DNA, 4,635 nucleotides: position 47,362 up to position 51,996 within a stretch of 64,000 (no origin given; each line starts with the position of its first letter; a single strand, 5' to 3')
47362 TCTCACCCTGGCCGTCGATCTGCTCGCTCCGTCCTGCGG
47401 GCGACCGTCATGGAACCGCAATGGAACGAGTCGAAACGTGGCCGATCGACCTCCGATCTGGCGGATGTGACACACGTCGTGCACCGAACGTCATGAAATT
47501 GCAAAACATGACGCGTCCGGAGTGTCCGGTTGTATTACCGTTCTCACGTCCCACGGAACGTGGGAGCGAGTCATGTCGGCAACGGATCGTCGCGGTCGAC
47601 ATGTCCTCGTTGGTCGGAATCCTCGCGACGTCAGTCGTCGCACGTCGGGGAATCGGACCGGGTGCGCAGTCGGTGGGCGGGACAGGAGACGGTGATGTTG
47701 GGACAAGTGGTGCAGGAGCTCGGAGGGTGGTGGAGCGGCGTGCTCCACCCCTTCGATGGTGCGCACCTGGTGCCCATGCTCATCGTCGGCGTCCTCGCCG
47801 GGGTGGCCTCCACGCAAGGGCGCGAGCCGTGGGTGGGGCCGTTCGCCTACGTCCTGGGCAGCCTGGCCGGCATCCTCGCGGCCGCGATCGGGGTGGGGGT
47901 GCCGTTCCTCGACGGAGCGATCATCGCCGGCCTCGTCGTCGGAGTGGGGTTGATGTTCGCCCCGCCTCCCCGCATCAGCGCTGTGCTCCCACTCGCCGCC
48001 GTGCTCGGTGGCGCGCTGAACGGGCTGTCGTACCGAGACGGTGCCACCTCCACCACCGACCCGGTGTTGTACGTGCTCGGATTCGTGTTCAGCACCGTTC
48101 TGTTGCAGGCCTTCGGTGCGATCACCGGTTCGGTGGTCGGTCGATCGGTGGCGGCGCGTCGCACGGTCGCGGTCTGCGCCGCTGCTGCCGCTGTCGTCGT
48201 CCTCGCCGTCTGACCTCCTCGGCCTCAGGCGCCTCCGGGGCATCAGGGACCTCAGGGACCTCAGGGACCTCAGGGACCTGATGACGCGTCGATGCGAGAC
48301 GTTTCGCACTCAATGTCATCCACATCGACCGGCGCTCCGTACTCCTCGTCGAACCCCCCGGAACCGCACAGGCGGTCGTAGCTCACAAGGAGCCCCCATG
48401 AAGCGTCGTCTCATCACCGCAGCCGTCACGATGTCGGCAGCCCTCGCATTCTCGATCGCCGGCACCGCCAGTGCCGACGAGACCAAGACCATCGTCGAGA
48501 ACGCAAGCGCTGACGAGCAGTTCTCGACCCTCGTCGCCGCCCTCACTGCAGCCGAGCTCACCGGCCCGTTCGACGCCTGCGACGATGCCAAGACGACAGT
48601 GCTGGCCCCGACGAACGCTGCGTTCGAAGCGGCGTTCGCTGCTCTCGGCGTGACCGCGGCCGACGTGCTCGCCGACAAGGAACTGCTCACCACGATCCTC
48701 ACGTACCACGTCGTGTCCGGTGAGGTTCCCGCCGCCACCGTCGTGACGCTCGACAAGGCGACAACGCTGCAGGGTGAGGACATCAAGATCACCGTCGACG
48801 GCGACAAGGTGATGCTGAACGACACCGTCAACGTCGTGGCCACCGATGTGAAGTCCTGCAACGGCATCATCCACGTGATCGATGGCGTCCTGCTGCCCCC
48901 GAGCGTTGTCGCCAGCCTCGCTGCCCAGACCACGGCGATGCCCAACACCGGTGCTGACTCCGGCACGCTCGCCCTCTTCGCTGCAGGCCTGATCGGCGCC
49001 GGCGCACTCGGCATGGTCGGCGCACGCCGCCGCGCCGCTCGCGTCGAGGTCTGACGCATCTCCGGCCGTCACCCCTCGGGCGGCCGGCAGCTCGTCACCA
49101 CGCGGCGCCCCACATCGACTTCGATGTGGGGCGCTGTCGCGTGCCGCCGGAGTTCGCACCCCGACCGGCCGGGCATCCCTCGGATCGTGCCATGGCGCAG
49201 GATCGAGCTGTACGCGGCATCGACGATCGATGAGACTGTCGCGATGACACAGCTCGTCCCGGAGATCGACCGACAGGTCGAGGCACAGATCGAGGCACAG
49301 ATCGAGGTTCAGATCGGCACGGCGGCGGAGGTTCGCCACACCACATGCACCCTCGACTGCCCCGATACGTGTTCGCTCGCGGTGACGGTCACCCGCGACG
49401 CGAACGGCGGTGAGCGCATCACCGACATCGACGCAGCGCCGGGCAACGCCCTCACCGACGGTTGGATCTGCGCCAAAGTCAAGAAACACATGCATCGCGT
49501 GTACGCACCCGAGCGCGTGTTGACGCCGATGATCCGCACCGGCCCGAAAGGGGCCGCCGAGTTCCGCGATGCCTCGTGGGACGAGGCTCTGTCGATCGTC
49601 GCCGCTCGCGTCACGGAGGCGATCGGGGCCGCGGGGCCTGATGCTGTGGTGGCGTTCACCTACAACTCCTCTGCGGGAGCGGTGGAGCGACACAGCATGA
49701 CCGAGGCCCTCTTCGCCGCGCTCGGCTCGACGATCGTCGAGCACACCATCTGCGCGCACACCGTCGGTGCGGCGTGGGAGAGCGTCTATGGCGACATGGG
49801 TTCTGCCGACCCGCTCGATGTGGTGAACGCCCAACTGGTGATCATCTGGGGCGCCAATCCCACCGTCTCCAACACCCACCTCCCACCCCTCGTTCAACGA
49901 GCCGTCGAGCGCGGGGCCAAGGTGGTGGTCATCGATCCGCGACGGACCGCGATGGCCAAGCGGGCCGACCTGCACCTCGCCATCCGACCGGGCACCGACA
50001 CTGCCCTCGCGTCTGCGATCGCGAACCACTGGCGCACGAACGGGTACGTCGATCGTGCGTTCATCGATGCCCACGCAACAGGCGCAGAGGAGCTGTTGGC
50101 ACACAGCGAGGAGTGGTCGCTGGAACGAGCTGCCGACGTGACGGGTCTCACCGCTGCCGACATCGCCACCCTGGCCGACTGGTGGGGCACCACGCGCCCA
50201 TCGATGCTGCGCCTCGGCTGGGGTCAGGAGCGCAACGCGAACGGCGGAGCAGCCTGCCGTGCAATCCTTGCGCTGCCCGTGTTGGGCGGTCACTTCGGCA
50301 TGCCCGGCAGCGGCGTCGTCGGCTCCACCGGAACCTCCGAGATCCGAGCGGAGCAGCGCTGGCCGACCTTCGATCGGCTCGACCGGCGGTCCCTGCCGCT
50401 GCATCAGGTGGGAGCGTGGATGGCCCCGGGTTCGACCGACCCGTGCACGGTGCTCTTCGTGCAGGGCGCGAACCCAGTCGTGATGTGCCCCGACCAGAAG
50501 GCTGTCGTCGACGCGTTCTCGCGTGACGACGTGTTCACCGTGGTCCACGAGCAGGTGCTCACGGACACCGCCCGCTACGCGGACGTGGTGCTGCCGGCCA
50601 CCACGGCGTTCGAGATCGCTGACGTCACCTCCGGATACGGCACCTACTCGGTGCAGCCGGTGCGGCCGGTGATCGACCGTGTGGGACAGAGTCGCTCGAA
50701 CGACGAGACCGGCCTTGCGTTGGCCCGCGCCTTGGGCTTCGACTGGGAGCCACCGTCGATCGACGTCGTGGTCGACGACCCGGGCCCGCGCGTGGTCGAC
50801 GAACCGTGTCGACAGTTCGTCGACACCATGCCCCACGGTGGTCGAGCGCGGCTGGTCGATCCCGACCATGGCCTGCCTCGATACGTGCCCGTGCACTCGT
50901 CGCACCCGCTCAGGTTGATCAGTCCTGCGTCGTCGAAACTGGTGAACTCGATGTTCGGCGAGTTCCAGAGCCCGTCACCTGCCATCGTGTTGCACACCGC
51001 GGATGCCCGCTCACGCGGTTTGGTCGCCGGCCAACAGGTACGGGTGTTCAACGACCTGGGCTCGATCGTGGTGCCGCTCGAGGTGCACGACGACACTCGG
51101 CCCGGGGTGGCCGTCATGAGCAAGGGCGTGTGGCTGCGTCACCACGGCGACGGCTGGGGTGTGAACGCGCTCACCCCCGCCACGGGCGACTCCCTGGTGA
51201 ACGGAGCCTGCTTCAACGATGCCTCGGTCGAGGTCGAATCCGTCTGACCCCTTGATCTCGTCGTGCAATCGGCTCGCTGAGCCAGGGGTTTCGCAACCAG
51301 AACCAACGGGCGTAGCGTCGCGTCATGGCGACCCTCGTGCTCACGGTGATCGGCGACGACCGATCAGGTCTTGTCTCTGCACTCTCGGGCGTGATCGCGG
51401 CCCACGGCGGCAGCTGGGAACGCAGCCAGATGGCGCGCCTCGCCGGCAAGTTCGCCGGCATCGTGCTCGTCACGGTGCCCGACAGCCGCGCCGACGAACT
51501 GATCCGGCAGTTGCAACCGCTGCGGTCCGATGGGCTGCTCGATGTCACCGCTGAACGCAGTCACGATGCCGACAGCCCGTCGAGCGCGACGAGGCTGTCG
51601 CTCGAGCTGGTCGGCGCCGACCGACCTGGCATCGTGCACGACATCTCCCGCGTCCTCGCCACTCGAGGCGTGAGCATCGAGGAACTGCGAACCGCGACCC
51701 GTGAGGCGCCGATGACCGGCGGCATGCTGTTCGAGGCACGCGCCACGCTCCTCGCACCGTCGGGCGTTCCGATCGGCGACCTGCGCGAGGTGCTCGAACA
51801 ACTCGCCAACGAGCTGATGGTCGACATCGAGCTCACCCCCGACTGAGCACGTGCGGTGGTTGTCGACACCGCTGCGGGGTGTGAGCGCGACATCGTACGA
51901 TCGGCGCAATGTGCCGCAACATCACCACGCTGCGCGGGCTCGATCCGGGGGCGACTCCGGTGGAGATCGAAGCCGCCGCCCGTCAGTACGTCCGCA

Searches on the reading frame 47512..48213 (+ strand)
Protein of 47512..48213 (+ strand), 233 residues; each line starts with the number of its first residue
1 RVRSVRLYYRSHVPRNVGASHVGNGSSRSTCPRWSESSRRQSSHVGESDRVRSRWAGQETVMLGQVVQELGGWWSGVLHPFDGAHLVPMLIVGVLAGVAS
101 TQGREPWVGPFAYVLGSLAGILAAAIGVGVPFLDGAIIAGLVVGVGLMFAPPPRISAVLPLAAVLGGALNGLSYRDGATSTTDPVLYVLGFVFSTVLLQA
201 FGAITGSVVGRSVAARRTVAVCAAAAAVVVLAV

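Call 20: search_protein_families(library=pfam, proteins=[window:47512-48213:+], max_evalue=0.001)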
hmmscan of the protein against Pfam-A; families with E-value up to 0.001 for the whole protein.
window:47512-48213:+ (233 aa): 1 family
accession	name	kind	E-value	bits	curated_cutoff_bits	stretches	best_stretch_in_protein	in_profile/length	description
PF04955.18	HupE_UreJ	-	3.3e-17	63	23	1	69-228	18-177/179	HupE / UreJ protein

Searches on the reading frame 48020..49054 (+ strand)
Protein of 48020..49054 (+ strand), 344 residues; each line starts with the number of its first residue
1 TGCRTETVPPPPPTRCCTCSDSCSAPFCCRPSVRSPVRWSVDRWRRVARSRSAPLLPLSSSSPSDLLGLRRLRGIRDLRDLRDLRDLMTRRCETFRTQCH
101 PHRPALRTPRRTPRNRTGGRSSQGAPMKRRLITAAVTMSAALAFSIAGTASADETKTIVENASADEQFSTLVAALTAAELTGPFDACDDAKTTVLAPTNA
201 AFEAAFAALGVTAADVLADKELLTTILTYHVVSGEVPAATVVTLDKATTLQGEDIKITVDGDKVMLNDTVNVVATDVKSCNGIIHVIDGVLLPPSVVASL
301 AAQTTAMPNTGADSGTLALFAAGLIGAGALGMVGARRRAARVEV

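Call 20: search_protein_families(library=pfam, proteins=[window:48020-49054:+], max_evalue=0.001)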
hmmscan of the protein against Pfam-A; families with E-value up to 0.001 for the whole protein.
window:48020-49054:+ (344 aa): 1 family
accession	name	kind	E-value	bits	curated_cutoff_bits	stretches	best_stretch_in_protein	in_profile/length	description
PF02469.27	Fasciclin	-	9.9e-29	100.5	22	1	167-293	2-123/123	Fasciclin domain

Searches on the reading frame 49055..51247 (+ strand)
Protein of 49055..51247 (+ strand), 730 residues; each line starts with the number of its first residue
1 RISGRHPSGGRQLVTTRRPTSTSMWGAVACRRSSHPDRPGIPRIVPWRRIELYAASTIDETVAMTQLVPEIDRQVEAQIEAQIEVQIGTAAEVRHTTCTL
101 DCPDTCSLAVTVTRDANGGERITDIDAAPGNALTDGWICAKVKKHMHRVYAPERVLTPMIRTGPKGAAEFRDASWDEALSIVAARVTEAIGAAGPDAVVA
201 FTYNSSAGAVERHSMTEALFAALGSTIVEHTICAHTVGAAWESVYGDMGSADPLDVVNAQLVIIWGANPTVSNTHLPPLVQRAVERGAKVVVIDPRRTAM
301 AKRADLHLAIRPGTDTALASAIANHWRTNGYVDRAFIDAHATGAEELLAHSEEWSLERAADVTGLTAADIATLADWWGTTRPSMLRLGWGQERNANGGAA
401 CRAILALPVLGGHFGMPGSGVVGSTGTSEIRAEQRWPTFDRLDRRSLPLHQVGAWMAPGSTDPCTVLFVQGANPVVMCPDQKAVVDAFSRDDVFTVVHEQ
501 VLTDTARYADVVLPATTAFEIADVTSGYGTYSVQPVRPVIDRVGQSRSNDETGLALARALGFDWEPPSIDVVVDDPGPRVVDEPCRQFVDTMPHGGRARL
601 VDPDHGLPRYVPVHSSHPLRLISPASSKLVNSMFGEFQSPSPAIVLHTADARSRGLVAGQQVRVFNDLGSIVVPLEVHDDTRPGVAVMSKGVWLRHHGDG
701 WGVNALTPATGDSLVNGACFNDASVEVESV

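Call 20: search_protein_families(library=pfam, proteins=[window:49055-51247:+], max_evalue=0.001)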
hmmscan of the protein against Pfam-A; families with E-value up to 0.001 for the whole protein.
window:49055-51247:+ (730 aa): 3 families
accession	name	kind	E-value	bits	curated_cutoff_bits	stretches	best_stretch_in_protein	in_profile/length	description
PF00384.28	Molybdopterin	-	4.9e-44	151.2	24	1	154-549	1-343/353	Molybdopterin oxidoreductase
PF01568.27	Molydop_binding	-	7.2e-16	58.6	26.8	1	639-722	26-108/110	Molydopterin dinucleotide binding domain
PF04879.21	Molybdop_Fe4S4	-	6.9e-05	23.2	22.7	1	93-150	3-54/55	Molybdopterin oxidoreductase Fe4S4 domain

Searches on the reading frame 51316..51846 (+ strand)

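Call 20: search_protein_families(library=pfam, proteins=[window:51316-51846:+], max_evalue=0.001)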
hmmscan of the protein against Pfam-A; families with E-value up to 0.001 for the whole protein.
window:51316-51846:+ (176 aa): 4 families
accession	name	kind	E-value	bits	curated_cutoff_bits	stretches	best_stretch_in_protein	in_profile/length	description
PF13740.12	ACT_6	-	6.8e-23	80.8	23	2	6-69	2-65/76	ACT domain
PF01842.31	ACT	-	1.5e-10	41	27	1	96-134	3-40/66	ACT domain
PF13291.12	ACT_4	-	1e-08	36.2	27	1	94-130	7-43/80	ACT domain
PF22629.2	ACT_AHAS_ss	-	7.7e-08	32.8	27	1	96-141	1-46/67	AHAS small subunit-like ACT domain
